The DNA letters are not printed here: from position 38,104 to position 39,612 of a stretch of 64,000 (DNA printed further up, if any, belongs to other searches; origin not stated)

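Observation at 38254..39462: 402-aa ORF: XYP-type CDPS motif set, then a PxxP-rich linker and an unknown C-terminal domain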

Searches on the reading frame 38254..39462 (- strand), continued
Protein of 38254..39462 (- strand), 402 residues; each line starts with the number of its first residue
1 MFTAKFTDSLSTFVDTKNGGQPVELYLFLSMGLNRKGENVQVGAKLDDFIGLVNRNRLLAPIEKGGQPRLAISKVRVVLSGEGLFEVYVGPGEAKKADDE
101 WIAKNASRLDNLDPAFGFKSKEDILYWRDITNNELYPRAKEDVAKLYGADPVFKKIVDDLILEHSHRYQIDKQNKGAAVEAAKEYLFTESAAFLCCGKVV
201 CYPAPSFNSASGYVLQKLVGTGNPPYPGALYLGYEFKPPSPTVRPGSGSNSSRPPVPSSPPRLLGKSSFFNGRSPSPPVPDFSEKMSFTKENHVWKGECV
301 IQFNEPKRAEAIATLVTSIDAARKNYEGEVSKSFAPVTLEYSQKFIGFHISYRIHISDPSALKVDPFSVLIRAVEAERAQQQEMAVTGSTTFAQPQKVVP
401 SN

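Call 52: search_protein_families(library=ncbifam, proteins=[P0007, P0011, P0012, P0016, P0020, P0025, P0027, P0032, P0034, P0042], max_evalue=0.01)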
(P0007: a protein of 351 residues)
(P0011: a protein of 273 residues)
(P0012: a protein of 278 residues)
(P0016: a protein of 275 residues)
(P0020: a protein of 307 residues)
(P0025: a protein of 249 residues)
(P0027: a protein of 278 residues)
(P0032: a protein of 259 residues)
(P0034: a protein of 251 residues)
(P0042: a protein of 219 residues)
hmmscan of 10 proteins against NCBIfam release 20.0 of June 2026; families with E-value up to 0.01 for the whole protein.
P0007 (351 aa): 0 families

P0011 (273 aa): 1 family
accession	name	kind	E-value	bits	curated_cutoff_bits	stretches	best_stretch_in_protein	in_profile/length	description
TIGR04539.1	tRNA_cyclodipep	subfamily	0.00068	19.2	45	1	96-161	103-178/220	tRNA-dependent cyclodipeptide synthase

P0012 (278 aa): 1 family
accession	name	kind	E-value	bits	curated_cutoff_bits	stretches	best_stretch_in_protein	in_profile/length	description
TIGR04539.1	tRNA_cyclodipep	subfamily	0.0047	16.5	45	0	95-157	103-175/220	tRNA-dependent cyclodipeptide synthase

P0016 (275 aa): 0 families

P0020 (307 aa): 0 families

P0025 (249 aa): 1 family
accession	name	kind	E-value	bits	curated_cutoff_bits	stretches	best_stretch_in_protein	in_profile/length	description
TIGR04539.1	tRNA_cyclodipep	subfamily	1.1e-05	25.1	45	1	68-146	76-158/220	tRNA-dependent cyclodipeptide synthase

P0027 (278 aa): 3 families
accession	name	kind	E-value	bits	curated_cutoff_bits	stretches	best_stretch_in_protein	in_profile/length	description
TIGR04539.1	tRNA_cyclodipep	subfamily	1.5e-07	31.2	45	1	71-158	79-167/220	tRNA-dependent cyclodipeptide synthase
NF052540.1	CydityrSynMycb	equivalog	0.0021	17.7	300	1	98-159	109-170/223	cyclodityrosine synthase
NF011553.0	PRK14981.1-5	equivalog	0.0033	17.5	152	0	187-243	8-62/113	DNA-directed RNA polymerase subunit F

P0032 (259 aa): 0 families

P0034 (251 aa): 0 families

P0042 (219 aa): 1 family
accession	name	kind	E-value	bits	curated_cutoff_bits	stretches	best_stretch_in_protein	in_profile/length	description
TIGR04539.1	tRNA_cyclodipep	subfamily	1.5e-05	24.7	45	1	96-204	100-203/220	tRNA-dependent cyclodipeptide synthase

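Call 63: search_solved_structures(query=P0035, max_evalue=0.001, show_alignments=1)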
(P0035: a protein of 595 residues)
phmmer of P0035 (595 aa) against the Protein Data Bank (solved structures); distinct sequences matched with E-value up to 0.001: 56.
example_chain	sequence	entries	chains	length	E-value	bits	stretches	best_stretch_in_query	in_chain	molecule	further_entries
5ocd_A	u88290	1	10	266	3.9e-48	167.4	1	23-226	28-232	Cyclodipeptide synthase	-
2c2a_A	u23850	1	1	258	2.1e-26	95.6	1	366-580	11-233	SENSOR HISTIDINE KINASE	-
5uht_A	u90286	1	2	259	2.2e-26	95.6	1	366-580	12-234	Sensor histidine kinase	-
3dge_A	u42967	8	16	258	2.3e-26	95.5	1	366-580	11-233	Sensor protein | Histidine kinase | Sensor histidine kinase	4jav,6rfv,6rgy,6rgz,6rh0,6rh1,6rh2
9i5m_A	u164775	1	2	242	4.8e-26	94.4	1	12-202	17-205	Cyclodipeptide synthase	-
5mlq_A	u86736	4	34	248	5.2e-26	94.3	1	12-202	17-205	CDPS | Cyclodipeptide synthase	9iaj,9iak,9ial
6azr_A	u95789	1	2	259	9.9e-26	93.4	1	366-580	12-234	Sensor histidine kinase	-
9iam_A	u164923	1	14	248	1.4e-25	93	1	12-202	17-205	Cyclodipeptide synthase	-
4jas_A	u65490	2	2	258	1.8e-25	92.6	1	366-580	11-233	Histidine kinase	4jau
6rh7_A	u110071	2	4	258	5.3e-25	91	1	366-580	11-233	Sensor histidine kinase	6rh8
5c93_A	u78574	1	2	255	1.6e-21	79.5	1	375-594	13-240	Histidine kinase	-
4u7n_A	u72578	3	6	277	1.9e-21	79.3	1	375-594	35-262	Histidine protein kinase sensor protein | Histidine kinase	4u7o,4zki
4i5s_A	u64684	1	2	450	6.2e-20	74.3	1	375-594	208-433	Putative histidine kinase CovS; VicK-like protein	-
6paj_A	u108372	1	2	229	2.3e-19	72.4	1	374-578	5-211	Sensor protein SrrB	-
3sl2_A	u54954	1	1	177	1.7e-18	69.6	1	479-594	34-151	Sensor histidine kinase yycG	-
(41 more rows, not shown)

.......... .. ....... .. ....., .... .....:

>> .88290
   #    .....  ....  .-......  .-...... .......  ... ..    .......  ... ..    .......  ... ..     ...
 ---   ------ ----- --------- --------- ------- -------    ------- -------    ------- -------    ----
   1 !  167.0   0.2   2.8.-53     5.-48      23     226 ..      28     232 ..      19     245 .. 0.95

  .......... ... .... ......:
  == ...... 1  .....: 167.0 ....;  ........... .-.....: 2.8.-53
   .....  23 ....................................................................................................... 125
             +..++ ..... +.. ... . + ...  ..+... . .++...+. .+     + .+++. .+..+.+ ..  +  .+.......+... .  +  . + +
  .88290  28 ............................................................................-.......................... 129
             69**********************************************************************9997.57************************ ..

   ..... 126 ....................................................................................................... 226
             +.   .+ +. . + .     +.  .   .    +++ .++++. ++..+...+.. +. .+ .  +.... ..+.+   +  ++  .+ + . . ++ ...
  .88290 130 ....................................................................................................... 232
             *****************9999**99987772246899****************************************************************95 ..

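Call 74: find_encoding_contigs(protein=P0049, flank=10000)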
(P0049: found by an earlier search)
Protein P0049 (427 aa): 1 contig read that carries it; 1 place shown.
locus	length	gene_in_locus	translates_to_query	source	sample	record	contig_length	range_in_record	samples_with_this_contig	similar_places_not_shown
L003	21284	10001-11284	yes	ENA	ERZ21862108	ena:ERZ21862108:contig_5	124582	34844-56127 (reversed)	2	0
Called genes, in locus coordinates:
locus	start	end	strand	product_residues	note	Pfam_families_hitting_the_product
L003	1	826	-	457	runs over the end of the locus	-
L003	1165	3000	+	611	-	PF08479:POTRA_2, PF03865:ShlB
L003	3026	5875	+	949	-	PF05860:TPS, PF05342:Peptidase_M26_N (faint)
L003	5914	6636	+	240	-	PF04773:FecR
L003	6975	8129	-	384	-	PF17761:DUF1016_N, PF06250:YhcG_C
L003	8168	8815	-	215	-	PF00078:RVT_1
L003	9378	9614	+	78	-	PF01075:Glyco_transf_9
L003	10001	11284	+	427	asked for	-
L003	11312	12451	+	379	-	PF08448:PAS_4, PF13426:PAS_9 (weak), PF00512:HisKA (weak), PF02518:HATPase_c, PF14501:HATPase_c_5 (weak)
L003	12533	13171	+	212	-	PF21948:LplA-B_cat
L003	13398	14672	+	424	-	PF02646:RmuC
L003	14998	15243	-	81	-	-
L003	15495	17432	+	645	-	-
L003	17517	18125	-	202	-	-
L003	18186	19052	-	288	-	PF00196:GerE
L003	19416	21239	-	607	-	PF00009:GTP_EFTU, PF01926:MMR_HSR1 (faint), PF22042:EF-G_D2, PF03144:GTP_EFTU_D2, PF00679:EFG_C, PF21018:BipA_C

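Call 75: find_encoding_contigs(protein=P0007, flank=10000)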
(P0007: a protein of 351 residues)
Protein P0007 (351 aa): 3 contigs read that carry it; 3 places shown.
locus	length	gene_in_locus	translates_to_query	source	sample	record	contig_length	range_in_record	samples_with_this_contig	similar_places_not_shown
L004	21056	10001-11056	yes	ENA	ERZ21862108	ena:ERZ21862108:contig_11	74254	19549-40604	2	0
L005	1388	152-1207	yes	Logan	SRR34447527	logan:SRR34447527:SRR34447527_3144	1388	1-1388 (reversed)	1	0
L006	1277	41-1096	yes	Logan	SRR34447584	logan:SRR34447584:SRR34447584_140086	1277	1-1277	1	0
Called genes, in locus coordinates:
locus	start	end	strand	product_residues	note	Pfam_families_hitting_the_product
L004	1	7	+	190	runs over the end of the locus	PF22769:DCD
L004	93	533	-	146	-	-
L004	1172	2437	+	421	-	PF01381:HTH_3 (weak), PF13443:HTH_26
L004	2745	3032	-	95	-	-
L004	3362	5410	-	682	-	PF03030:H_PPase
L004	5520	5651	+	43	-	-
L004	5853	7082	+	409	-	-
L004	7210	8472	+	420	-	PF00989:PAS (weak), PF08448:PAS_4, PF13426:PAS_9 (weak), PF00512:HisKA (weak), PF02518:HATPase_c, PF14501:HATPase_c_5 (weak)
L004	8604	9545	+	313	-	PF01075:Glyco_transf_9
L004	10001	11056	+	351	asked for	-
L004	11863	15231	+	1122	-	PF17803:Cadherin_4, PF17892:Cadherin_5, PF17963:Big_9, PF17803:Cadherin_4, PF17892:Cadherin_5, PF17963:Big_9, PF17803:Cadherin_4, PF17892:Cadherin_5, +3 more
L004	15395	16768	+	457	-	PF02321:OEP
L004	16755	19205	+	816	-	PF03412:Peptidase_C39 (weak), PF00664:ABC_membrane, PF00005:ABC_tran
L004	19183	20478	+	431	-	PF25984:BSH_YknX (weak), PF25994:HH_AprE, PF26002:Beta-barrel_AprE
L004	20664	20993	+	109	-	PF05973:Gp49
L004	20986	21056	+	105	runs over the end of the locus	PF01381:HTH_3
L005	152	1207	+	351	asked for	-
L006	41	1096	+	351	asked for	-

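Call 77: find_encoding_contigs(protein=P0013, flank=10000, max_places=3)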
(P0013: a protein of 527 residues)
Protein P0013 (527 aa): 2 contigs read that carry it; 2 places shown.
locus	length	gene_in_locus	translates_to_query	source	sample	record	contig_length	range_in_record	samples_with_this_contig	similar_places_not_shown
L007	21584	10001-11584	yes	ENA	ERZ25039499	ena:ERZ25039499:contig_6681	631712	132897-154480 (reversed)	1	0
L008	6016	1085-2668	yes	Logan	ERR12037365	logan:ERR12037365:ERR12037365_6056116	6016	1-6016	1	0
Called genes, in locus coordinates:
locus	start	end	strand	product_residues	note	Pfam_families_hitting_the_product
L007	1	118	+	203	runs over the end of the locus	PF00163:Ribosomal_S4, PF01479:S4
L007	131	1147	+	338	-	PF01193:RNA_pol_L, PF01000:RNA_pol_A_bac, PF03118:RNA_pol_A_CTD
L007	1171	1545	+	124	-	PF01196:Ribosomal_L17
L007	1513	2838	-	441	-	PF09594:GT87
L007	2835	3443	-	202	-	PF12710:HAD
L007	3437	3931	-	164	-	PF00293:NUDIX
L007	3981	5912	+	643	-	PF19310:TOP_N, PF01432:Peptidase_M3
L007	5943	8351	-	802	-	PF12705:PDDEXK_1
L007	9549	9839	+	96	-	PF04193:PQ-loop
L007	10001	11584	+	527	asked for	-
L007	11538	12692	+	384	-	PF02518:HATPase_c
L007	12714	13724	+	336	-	-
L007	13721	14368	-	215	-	-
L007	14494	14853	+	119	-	PF08281:Sigma70_r4_2 (weak), PF00196:GerE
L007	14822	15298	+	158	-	PF00072:Response_reg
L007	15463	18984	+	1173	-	PF27087:LRR_TMOD-LMOD (faint), PF12799:LRR_4 (faint), PF13516:LRR_6 (faint), PF00560:LRR_1 (faint)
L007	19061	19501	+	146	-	PF05593:RHS_repeat (weak)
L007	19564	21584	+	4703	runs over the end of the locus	PF05593:RHS_repeat (faint)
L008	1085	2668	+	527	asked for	-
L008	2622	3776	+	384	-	PF02518:HATPase_c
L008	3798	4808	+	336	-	-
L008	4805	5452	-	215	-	-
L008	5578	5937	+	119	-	PF08281:Sigma70_r4_2 (weak), PF00196:GerE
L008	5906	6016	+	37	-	?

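Call 78: find_encoding_contigs(protein=P0008, flank=10000, max_places=3)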
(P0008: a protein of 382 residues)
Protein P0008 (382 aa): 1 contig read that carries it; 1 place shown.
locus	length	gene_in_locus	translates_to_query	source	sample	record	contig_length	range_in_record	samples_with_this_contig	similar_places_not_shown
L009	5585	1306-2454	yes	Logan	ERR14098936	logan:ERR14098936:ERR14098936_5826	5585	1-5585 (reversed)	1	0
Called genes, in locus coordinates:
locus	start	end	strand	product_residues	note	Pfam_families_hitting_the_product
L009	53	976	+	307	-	PF01051:Rep3_N, PF21205:Rep3_C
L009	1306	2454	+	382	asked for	-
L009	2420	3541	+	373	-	PF08448:PAS_4 (faint), PF00512:HisKA, PF02518:HATPase_c, PF14501:HATPase_c_5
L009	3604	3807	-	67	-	-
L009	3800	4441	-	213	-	PF01656:CbiA, PF02374:ArsA_ATPase (weak), PF06564:CBP_BcsQ (faint), PF07015:VirC1 (weak), PF09140:MipZ (faint), PF10609:ParA (faint), PF13614:AAA_31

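Call 79: find_encoding_contigs(protein=P0009, flank=10000, max_places=3)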
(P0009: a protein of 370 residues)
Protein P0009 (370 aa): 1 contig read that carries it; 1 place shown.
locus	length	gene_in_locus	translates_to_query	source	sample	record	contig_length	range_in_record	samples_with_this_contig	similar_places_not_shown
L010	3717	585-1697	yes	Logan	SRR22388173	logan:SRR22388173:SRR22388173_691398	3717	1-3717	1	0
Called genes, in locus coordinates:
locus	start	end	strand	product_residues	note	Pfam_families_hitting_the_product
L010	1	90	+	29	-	?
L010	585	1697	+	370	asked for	-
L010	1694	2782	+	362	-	PF02743:dCache_1 (weak), PF02518:HATPase_c, PF14501:HATPase_c_5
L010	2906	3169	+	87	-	-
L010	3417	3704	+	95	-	-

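Call 94: find_encoding_contigs(protein=P0035, flank=8000, max_places=3)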
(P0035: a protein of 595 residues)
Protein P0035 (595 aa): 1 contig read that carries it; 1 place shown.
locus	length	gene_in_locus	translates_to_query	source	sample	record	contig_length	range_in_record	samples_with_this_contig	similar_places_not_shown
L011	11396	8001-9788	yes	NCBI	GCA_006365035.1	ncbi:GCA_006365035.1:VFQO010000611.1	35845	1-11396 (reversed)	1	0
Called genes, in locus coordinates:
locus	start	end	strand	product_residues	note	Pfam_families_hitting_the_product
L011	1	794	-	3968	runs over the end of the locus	PF00501:AMP-binding, PF00550:PP-binding, PF00668:Condensation, PF00501:AMP-binding, PF00550:PP-binding, PF00668:Condensation, PF00501:AMP-binding, PF00550:PP-binding, +3 more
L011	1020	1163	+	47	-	-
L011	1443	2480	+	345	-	PF00291:PALP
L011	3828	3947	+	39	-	-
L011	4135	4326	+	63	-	-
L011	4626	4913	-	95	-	-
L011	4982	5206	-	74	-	-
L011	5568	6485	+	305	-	PF00768:Peptidase_S11, PF13354:Beta-lactamase2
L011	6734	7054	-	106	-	-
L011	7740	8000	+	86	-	PF04193:PQ-loop (weak)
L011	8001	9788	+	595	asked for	PF08448:PAS_4, PF00512:HisKA, PF02518:HATPase_c, PF14501:HATPase_c_5 (weak)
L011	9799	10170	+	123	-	PF00072:Response_reg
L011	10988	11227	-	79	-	-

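Call 95: find_encoding_contigs(protein=P0043, flank=8000, max_places=2)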
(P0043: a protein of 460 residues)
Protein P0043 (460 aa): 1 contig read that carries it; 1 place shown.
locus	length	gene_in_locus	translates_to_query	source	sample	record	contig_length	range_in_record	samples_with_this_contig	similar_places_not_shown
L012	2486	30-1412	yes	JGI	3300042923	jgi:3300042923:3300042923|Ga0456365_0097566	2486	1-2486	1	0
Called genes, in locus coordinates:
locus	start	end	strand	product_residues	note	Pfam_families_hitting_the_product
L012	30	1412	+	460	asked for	-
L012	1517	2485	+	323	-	?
